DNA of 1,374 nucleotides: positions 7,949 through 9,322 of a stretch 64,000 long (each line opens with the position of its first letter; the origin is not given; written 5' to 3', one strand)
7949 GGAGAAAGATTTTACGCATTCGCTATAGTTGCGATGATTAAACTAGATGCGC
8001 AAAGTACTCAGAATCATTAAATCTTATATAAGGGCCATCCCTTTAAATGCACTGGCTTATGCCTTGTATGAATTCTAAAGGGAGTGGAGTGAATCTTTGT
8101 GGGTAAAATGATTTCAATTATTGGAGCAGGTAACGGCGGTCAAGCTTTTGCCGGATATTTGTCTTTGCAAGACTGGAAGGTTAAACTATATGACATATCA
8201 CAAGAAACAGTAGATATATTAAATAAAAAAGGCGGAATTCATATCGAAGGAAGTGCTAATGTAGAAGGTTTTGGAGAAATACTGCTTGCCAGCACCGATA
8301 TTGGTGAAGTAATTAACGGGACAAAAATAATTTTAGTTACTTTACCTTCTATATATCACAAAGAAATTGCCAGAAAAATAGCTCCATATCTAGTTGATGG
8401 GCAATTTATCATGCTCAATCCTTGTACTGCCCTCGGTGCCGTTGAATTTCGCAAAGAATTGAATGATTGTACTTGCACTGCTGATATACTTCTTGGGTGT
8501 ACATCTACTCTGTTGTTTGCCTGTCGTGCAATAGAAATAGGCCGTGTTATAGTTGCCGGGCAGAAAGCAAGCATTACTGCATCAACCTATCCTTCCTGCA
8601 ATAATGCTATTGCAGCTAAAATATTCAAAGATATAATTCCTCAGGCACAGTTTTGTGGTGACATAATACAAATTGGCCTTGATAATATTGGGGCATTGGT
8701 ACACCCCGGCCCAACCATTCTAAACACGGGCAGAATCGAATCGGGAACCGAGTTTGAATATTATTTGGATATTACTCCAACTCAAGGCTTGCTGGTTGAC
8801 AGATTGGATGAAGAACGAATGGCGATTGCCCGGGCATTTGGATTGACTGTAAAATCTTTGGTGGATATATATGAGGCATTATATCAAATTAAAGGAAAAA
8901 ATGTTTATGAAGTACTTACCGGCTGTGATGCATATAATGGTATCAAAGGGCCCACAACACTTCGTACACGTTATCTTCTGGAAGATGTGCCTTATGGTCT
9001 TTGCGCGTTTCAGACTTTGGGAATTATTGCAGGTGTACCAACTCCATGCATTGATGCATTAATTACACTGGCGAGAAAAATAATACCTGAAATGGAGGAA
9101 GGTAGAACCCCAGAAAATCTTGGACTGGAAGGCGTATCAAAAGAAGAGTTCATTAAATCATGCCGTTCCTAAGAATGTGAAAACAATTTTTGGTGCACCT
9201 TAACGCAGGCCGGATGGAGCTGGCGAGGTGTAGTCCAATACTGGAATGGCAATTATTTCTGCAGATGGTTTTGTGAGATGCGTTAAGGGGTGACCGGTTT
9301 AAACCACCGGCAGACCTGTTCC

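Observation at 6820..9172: Opine dehydrogenase paired with an ornithine-cyclodeaminase/mu-crystallin family enzyme and an SSS symporter: candidate pathway for an N-carboxyalkyl amino acid (opine-type) metabolite in an anaerobic Firmicute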

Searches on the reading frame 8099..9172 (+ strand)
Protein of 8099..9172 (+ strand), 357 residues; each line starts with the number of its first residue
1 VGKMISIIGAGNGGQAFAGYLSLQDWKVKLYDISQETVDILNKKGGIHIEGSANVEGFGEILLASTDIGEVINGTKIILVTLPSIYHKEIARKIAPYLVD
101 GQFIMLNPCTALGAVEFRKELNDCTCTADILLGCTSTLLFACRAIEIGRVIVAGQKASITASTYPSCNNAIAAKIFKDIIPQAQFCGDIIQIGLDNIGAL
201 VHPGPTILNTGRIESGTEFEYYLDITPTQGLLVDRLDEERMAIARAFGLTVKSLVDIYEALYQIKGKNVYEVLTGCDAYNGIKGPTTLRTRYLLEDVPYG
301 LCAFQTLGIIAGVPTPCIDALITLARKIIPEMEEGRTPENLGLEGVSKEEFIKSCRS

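Call 4: search_protein_families(library=pfam, proteins=[window:8099-9172:+], max_evalue=0.01)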
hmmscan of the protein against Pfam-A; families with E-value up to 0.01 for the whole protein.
window:8099-9172:+ (357 aa): 4 families
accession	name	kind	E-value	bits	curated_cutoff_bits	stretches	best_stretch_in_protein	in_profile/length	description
PF02317.23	Octopine_DH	-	3e-40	138.1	30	1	186-328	2-149/150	NAD/NADP octopine/nopaline dehydrogenase, alpha-helical domain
PF01210.29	NAD_Gly3P_dh_N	-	7.1e-07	29.8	23.1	1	5-102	2-97/158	NAD-dependent glycerol-3-phosphate dehydrogenase N-terminus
PF02558.23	ApbA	-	7.8e-06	26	22.2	1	5-105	1-97/150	Ketopantoate reductase PanE/ApbA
PF03446.21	NAD_binding_2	-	0.0031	18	21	1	5-84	2-65/161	NAD binding domain of 6-phosphogluconate dehydrogenase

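Call 5: search_protein_families(library=ncbifam, proteins=[window:8099-9172:+], max_evalue=0.01)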
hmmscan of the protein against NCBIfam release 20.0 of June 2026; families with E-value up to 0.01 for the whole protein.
window:8099-9172:+ (357 aa): 11 families
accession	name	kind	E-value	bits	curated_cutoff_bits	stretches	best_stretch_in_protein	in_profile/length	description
NF000942.0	PRK00094.1-4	subfamily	4.9e-07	29.2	257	1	3-105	3-103/334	NAD(P)H-dependent glycerol-3-phosphate dehydrogenase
NF000941.0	PRK00094.1-3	equivalog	3.3e-06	26.6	423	1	4-105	3-102/336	NAD(P)H-dependent glycerol-3-phosphate dehydrogenase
TIGR00745.1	apbA_panE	subfamily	5.5e-06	25.9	141.35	1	5-106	2-100/305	2-dehydropantoate 2-reductase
NF000945.0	PRK00094.2-3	equivalog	1.1e-05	25.4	491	1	4-95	2-92/352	NAD(P)H-dependent glycerol-3-phosphate dehydrogenase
NF000939.0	PRK00094.1-1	equivalog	8.8e-05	21.7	473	1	4-104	7-105/339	NAD(P)H-dependent glycerol-3-phosphate dehydrogenase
TIGR03026.1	NDP-sugDHase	subfamily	0.0005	18.9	189.8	1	4-88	2-90/413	nucleotide sugar dehydrogenase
NF009409.0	PRK12770.1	subfamily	0.00053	19.1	343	1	2-33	18-49/360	putative glutamate synthase subunit beta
NF000944.0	PRK00094.2-2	equivalog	0.0018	17.2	603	1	5-102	23-118/371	NAD(P)H-dependent glycerol-3-phosphate dehydrogenase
NF008286.0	PRK11064.1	equivalog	0.0036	16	459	0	3-116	4-127/420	UDP-N-acetyl-D-mannosamine dehydrogenase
NF000946.0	PRK00094.2-4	equivalog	0.0039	16.2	455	1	4-105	6-105/342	NAD(P)H-dependent glycerol-3-phosphate dehydrogenase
NF000940.0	PRK00094.1-2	subfamily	0.0049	16.4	202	1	4-100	2-95/330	NAD(P)H-dependent glycerol-3-phosphate dehydrogenase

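Call 6: search_solved_structures(query=window:8099-9172:+, max_evalue=0.01, show_alignments=2)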
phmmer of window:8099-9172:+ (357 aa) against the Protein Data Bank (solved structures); distinct sequences matched with E-value up to 0.01: 13.
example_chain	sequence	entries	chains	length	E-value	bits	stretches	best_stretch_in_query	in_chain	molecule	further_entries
1bg6_A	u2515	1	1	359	3e-73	250.2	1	3-347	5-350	N-(1-D-CARBOXYLETHYL)-L-NORVALINE DEHYDROGENASE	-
3c7a_A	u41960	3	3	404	5.5e-12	48.7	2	40-163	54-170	Octopine dehydrogenase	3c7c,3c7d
3iqd_B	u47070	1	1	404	1e-11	47.8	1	40-163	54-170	Octopine dehydrogenase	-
3p6j_A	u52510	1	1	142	4.4e-07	32.6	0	43-72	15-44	de novo designed beta-trefoil architecture with symmetric primary structure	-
3p6i_A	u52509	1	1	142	2.2e-06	30.3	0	37-72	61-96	de novo designed beta-trefoil architecture with symmetric primary structure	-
3snv_A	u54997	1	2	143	5.4e-05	25.7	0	36-72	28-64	Symfoil-4T/Permutation #1 synthetic protein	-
3o4c_A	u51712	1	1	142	0.00015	24.2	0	36-72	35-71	de novo designed beta-trefoil architecture with symmetric primary structure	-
3k96_A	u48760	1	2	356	0.00093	21.6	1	5-100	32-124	Glycerol-3-phosphate dehydrogenase [NAD(P)+]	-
4f34_A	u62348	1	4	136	0.0014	21.1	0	38-72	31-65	de novo protein Symfoil-4V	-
3o4b_A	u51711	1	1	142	0.002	20.6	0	37-72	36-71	de novo designed beta-trefoil architecture with symmetric primary structure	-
3o49_A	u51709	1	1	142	0.0036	19.7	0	37-72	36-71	de novo designed beta-trefoil architecture with symmetric primary structure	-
3o4d_A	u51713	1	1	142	0.0066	18.9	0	37-72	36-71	de novo designed beta-trefoil architecture with symmetric primary structure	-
3o4a_A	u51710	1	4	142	0.0067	18.8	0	37-72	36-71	de novo designed beta-trefoil architecture with symmetric primary structure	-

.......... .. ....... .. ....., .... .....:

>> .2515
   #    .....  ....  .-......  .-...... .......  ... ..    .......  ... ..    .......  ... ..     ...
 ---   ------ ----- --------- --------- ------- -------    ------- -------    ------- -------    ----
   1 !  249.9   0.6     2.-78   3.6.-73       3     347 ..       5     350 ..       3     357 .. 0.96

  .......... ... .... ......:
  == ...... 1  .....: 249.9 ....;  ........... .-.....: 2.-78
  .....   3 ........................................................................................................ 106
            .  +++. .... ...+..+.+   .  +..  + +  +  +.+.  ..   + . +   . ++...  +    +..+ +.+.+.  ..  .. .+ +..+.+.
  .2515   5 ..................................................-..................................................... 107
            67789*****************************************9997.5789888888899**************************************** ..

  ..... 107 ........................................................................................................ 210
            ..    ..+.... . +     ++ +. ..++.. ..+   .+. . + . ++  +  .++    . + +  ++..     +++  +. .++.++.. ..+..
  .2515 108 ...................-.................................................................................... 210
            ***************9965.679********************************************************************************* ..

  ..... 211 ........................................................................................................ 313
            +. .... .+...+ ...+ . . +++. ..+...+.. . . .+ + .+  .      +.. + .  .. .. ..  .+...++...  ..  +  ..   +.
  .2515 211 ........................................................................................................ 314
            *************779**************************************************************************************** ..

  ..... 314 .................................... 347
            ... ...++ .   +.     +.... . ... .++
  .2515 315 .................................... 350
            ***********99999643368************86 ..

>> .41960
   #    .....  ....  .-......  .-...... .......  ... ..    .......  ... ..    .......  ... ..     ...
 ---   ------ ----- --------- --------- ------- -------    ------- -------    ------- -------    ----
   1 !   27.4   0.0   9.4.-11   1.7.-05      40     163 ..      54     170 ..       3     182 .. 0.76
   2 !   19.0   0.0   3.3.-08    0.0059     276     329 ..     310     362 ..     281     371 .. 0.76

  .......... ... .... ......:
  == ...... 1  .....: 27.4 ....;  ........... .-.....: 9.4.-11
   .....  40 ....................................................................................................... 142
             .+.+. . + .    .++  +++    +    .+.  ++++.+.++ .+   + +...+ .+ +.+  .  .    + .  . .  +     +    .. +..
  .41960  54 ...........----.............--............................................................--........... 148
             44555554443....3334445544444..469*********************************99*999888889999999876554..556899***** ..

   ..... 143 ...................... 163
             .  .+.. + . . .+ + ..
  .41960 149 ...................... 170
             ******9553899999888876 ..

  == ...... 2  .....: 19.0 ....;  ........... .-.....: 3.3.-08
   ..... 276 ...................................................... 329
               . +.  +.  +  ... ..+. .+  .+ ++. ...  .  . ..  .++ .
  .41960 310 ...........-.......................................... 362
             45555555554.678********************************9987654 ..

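Call 8: find_homologous_proteins(query=window:8099-9172:+, max_evalue=1e-10)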
Query window:8099-9172:+ (357 aa): 658 proteins with E <= 1e-10 among 4759 candidates; the best 120 are listed.
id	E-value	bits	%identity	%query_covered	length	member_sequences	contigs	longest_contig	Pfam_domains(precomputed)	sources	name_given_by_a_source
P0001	2.0e-234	795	99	100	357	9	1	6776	PF02317.24,PF02558.23,PF01210.30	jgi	-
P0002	7.0e-155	534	65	100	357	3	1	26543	PF02317.24,PF02558.23,PF03446.22,PF01210.30,PF03721.21,PF03807.24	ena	-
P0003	2.7e-154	532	65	100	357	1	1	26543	PF02317.24,PF02558.23,PF03446.22,PF01210.30,PF03721.21,PF03807.24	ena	-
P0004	9.9e-154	530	65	100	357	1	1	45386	PF02317.24,PF02558.23,PF03446.22,PF01210.30,PF03721.21,PF03807.24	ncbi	-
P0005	6.5e-152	524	64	100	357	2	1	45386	PF02317.24,PF02558.23,PF03446.22,PF01210.30,PF03721.21,PF03807.24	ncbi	-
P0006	1.5e-149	516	62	100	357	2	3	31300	PF02317.24,PF02558.23,PF03446.22,PF01210.30,PF03807.24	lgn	-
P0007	9.1e-147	507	62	100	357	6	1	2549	PF02317.24,PF02558.23,PF01210.30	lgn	-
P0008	3.1e-146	505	62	100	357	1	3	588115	PF02317.24,PF02558.23,PF03446.22,PF01210.30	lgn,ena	-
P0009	4.1e-146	505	63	100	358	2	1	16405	PF02317.24,PF02558.23,PF03446.22,PF01210.30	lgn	-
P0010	7.0e-146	504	62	100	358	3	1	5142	PF02317.24,PF02558.23,PF03446.22,PF01210.30,PF03807.24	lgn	-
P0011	2.5e-145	502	61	100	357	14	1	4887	PF02317.24,PF02558.23,PF03446.22,PF01210.30,PF03807.24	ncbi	-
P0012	8.6e-144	497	59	100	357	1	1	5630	PF02317.24,PF02558.23,PF03446.22,PF01210.30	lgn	-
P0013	2.1e-143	496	61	100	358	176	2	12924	PF02317.24,PF02558.23,PF03446.22,PF01210.30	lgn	-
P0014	2.2e-143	496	60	100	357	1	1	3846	PF02317.24,PF02558.23,PF03446.22,PF01210.30,PF03807.24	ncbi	ncbi:MAG: NAD/NADP octopine/nopaline dehydrogenase family protein [Intestinibacter sp.]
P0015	2.8e-143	495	62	100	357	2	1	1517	PF02317.24,PF02558.23,PF03446.22,PF01210.30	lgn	-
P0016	7.9e-143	494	62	100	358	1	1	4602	PF02317.24,PF02558.23,PF03446.22,PF01210.30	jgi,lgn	jgi:opine dehydrogenase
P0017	1.9e-142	493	61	100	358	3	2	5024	PF02317.24,PF02558.23,PF03446.22,PF01210.30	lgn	-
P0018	7.3e-141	487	59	100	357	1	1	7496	PF02317.24,PF02558.23,PF03446.22,PF01210.30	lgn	-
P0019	2.1e-140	486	60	96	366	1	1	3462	PF02317.24,PF02558.23,PF03446.22,PF01210.30,PF03807.24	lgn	-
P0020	4.5e-139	482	60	100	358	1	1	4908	PF02317.24,PF02558.23,PF01210.30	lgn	-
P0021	6.5e-139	481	59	100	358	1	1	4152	PF02317.24,PF02558.23,PF03446.22,PF01210.30,PF03807.24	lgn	-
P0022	1.2e-137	477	61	100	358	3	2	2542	PF02317.24,PF02558.23,PF03446.22,PF01210.30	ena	-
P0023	1.3e-137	477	60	100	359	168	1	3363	PF02317.24,PF02558.23,PF03446.22,PF01210.30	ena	-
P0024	3.6e-137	475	59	100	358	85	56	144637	PF02317.24,PF02558.23,PF01210.30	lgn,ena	-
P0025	5.5e-137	475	60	100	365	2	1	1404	PF02317.24,PF01210.30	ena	-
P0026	5.8e-137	475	58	100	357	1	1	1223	PF02317.24,PF02558.23,PF03446.22,PF01210.30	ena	-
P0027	1.2e-136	474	59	100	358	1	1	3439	PF02317.24,PF02558.23,PF01210.30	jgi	jgi:opine dehydrogenase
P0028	3.6e-136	472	59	99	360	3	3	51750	PF02317.24,PF02558.23,PF01210.30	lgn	-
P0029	4.5e-136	472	60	99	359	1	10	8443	PF02317.24,PF02558.23,PF03446.22,PF01210.30,PF03807.24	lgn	-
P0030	4.7e-136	472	59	100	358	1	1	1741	PF02317.24,PF03446.22,PF01210.30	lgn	-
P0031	5.3e-136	471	59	96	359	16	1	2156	PF02317.24,PF02558.23,PF01210.30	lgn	-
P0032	5.5e-136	471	60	100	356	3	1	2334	PF02317.24,PF02558.23,PF01210.30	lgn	-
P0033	1.0e-135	471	58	99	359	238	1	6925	PF02317.24,PF02558.23,PF03446.22,PF01210.30,PF03807.24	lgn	-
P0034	1.0e-135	471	58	100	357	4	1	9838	PF02317.24,PF02558.23,PF03446.22,PF01210.30,PF03807.24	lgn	-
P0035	1.3e-135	470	59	100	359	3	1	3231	PF02317.24,PF02558.23,PF01210.30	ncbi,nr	ncbi:MAG: NAD/NADP octopine/nopaline dehydrogenase family protein [Pyramidobacter sp.]|nr:NAD/NADP o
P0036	1.3e-135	470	58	100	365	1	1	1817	PF02317.24,PF03446.22,PF01210.30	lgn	-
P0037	1.4e-135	470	57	99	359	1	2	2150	PF02317.24,PF02558.23,PF01210.30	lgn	-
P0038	7.7e-135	468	59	100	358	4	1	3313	PF02317.24,PF02558.23,PF03446.22,PF01210.30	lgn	-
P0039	8.1e-135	468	59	100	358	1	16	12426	PF02317.24,PF02558.23,PF01210.30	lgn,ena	-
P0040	9.6e-135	467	59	99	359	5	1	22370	PF02317.24,PF01210.30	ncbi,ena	-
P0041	1.1e-134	467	58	100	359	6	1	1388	PF02317.24,PF02558.23,PF01210.30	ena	-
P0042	2.0e-134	466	59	100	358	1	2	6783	PF02317.24,PF02558.23,PF01210.30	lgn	-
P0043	2.2e-134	466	59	99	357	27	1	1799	PF02317.24,PF02558.23,PF03446.22,PF01210.30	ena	-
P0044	2.3e-134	466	59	100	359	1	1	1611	PF02317.24,PF02558.23,PF01210.30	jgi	-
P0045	3.4e-134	466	59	100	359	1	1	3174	PF02317.24,PF02558.23,PF03446.22,PF01210.30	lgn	-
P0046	4.3e-134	465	59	100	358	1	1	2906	PF02317.24,PF03446.22,PF01210.30,PF03807.24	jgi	-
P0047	5.4e-134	465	58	100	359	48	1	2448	PF02317.24,PF02558.23,PF01210.30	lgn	-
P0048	1.0e-133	464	58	100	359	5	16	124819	PF02317.24,PF02558.23,PF01210.30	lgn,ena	-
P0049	1.7e-133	463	58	100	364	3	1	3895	PF02317.24,PF02558.23,PF03446.22,PF01210.30,PF03807.24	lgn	-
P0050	2.9e-133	462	59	100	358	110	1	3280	PF02317.24,PF01210.30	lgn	-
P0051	3.4e-133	462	59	100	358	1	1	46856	PF02317.24,PF02558.23,PF03446.22,PF01210.30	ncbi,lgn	-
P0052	3.6e-133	462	59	100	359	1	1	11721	PF02317.24,PF02558.23,PF03446.22,PF01210.30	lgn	-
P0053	5.5e-133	462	58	100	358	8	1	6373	PF02317.24,PF02558.23,PF03446.22,PF01210.30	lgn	-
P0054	9.8e-133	461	58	100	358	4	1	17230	PF02317.24,PF02558.23,PF01210.30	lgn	-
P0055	1.2e-132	460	60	92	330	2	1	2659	PF02317.24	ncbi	-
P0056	1.7e-131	457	58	100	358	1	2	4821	PF02317.24,PF01210.30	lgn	-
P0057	1.1e-130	454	58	100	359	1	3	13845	PF02317.24,PF02558.23,PF01210.30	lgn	-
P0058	1.5e-130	453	57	100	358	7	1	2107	PF02317.24,PF02558.23,PF03446.22,PF01210.30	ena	-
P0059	2.0e-130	453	56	99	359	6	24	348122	PF02317.24,PF01210.30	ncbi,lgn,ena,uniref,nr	ncbi:NAD/NADP octopine/nopaline dehydrogenase family protein [Oscillibacter valericigenes]|uniref:NA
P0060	1.0e-129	451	58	99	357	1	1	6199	PF02317.24,PF02558.23,PF03446.22,PF01210.30,PF03721.21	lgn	-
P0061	1.1e-129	451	58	100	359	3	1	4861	PF02317.24,PF02558.23,PF01210.30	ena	-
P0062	1.4e-129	450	57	100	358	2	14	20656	PF02317.24,PF02558.23,PF03446.22,PF01210.30,PF03807.24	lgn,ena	-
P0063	1.6e-129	450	53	100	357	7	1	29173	PF02317.24,PF02558.23,PF03446.22,PF01210.30,PF03807.24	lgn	-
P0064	1.6e-129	450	55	99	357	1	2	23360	PF02317.24,PF02558.23,PF01210.30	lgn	-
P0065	1.7e-129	450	56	100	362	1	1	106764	PF02317.24,PF02558.23,PF03446.22,PF01210.30,PF03807.24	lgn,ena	-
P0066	2.1e-129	450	57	99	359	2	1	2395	PF02317.24,PF01210.30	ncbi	-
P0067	2.9e-129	449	55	100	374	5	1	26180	PF02317.24,PF02558.23,PF03446.22,PF01210.30,PF03807.24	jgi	-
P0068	3.5e-129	449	57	100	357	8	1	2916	PF02317.24,PF02558.23,PF01210.30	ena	-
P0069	4.0e-129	449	57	100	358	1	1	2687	PF02317.24,PF02558.23,PF03446.22,PF01210.30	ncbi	-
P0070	5.9e-129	448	56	100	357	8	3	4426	PF02317.24,PF02558.23,PF01210.30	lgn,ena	-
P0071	1.1e-128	447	57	100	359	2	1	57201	PF02317.24,PF02558.23,PF01210.30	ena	-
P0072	1.3e-128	447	55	99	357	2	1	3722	PF02317.24,PF02558.23,PF01210.30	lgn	-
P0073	3.2e-128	446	57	100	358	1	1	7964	PF02317.24,PF02558.23,PF03446.22,PF01210.30,PF03807.24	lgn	-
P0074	3.9e-128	446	57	100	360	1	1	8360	PF02317.24,PF02558.23,PF03446.22,PF01210.30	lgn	-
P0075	6.0e-128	445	56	100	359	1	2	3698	PF02317.24,PF02558.23,PF01210.30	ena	-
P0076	2.8e-127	443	55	99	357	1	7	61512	PF02317.24,PF02558.23,PF01210.30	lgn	-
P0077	9.6e-127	441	56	99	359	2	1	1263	PF02317.24,PF01210.30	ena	-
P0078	2.3e-126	440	57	99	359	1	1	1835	PF02317.24,PF02558.23,PF03446.22,PF01210.30,PF07991.19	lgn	-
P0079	3.7e-126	439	56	96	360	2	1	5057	PF02317.24,PF02558.23,PF03446.22,PF01210.30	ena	-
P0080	4.5e-126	439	55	100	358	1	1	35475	PF02317.24,PF02558.23,PF01210.30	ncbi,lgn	-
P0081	7.7e-126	438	55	99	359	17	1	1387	PF02317.24,PF01210.30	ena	-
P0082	1.2e-125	437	54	99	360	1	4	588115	PF02317.24,PF02558.23,PF03446.22,PF01210.30,PF03721.21,PF03807.24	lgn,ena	-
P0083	2.8e-125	436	55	99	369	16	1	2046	PF02317.24,PF02558.23,PF01210.30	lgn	-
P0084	3.6e-125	436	55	96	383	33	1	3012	PF02317.24,PF02558.23,PF03446.22,PF01210.30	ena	-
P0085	3.8e-125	436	52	96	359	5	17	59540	PF02317.24,PF01210.30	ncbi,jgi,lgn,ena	jgi:opine dehydrogenase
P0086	5.6e-125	435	54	100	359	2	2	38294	PF02317.24,PF02558.23,PF03446.22,PF01210.30,PF03721.21,PF03807.24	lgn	-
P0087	8.8e-125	435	54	99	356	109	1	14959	PF02317.24,PF02558.23,PF03446.22,PF01210.30,PF03807.24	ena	-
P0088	1.1e-124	434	54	100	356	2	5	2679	PF02317.24,PF02558.23,PF01210.30,PF07991.19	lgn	-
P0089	1.7e-124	434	54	100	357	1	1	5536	PF02317.24,PF02558.23,PF01210.30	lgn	-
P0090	3.8e-123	429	55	99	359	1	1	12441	PF02317.24,PF02558.23,PF03446.22,PF01210.30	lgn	-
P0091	6.5e-123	428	54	99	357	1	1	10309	PF02317.24,PF02558.23,PF03446.22,PF01210.30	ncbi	-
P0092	3.7e-121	423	52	99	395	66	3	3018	PF02317.24,PF02558.23,PF01210.30,PF03807.24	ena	-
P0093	2.8e-120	420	52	99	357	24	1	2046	PF02317.24,PF02558.23,PF03446.22,PF01210.30,PF03807.24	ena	-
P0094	2.7e-119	416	52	100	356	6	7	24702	PF02317.24,PF02558.23,PF03446.22,PF01210.30,PF07991.19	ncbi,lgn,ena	-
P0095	3.8e-119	416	55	100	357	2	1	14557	PF02317.24,PF02558.23,PF01210.30,PF03807.24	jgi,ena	-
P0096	1.5e-117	411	55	99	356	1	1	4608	PF02317.24,PF03446.22,PF01210.30,PF03807.24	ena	-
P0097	9.4e-116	405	52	100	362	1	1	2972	PF02317.24,PF02558.23,PF03446.22,PF01210.30,PF03721.21,PF03807.24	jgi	jgi:opine dehydrogenase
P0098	1.4e-115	404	50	99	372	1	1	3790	PF02317.24,PF03446.22,PF01210.30,PF03807.24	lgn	-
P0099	8.2e-115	402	52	96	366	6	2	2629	PF02317.24,PF02558.23,PF03446.22,PF01210.30,PF07991.19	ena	-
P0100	3.1e-112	393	52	99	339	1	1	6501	PF02317.24,PF02558.23,PF03446.22,PF01210.30,PF03807.24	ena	-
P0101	1.4e-106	375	47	99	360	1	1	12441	PF02317.24,PF02558.23,PF01210.30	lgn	-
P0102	4.4e-106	373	53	89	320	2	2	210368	PF02317.24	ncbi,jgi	-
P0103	4.0e-105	370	49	99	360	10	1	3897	PF02317.24,PF02558.23,PF01210.30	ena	-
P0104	8.6e-105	369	48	99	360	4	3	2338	PF02317.24,PF02558.23,PF01210.30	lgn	-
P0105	1.1e-104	368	46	99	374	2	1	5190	PF02317.24,PF02558.23,PF01210.30,PF03721.21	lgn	-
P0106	3.0e-104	367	49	100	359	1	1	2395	PF02317.24,PF02558.23,PF01210.30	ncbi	-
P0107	9.6e-104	365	49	99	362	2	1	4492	PF02317.24,PF01210.30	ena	-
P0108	2.0e-103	364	47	100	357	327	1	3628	PF02317.24,PF02558.23,PF01210.30,PF03721.21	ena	-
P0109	2.4e-103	364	48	99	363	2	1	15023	PF02317.24,PF01210.30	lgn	-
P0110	9.3e-103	362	48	99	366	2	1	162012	PF02317.24,PF01210.30,PF03721.21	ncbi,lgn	-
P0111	1.0e-102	362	46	99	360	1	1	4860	PF02317.24,PF02558.23,PF01210.30,PF03721.21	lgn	-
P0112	5.9e-102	359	48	99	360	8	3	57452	PF02317.24,PF01210.30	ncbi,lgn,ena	-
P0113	6.9e-102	359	47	99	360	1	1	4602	PF02317.24,PF02558.23,PF01210.30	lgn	-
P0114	2.5e-101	357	46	99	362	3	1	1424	PF02317.24,PF01210.30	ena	-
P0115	5.8e-101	356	47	99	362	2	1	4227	PF02317.24,PF01210.30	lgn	-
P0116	1.3e-100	355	48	99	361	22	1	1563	PF02317.24,PF01210.30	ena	-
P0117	2.2e-99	351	56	78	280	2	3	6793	PF02317.24,PF02558.23,PF03446.22,PF01210.30,PF03807.24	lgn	-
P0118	3.0e-98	347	45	99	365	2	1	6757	PF02317.24,PF02558.23,PF03446.22,PF01210.30,PF03721.21,PF03807.24,PF02737.25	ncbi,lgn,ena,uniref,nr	ncbi:NAD/NADP octopine/nopaline dehydrogenase family protein [Romboutsia sp.]|uniref:NAD/NADP octopi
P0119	4.9e-97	343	46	99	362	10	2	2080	PF02317.24,PF01210.30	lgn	-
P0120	1.6e-96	342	45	99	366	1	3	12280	PF02317.24,PF02558.23,PF03446.22,PF01210.30,PF03807.24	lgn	-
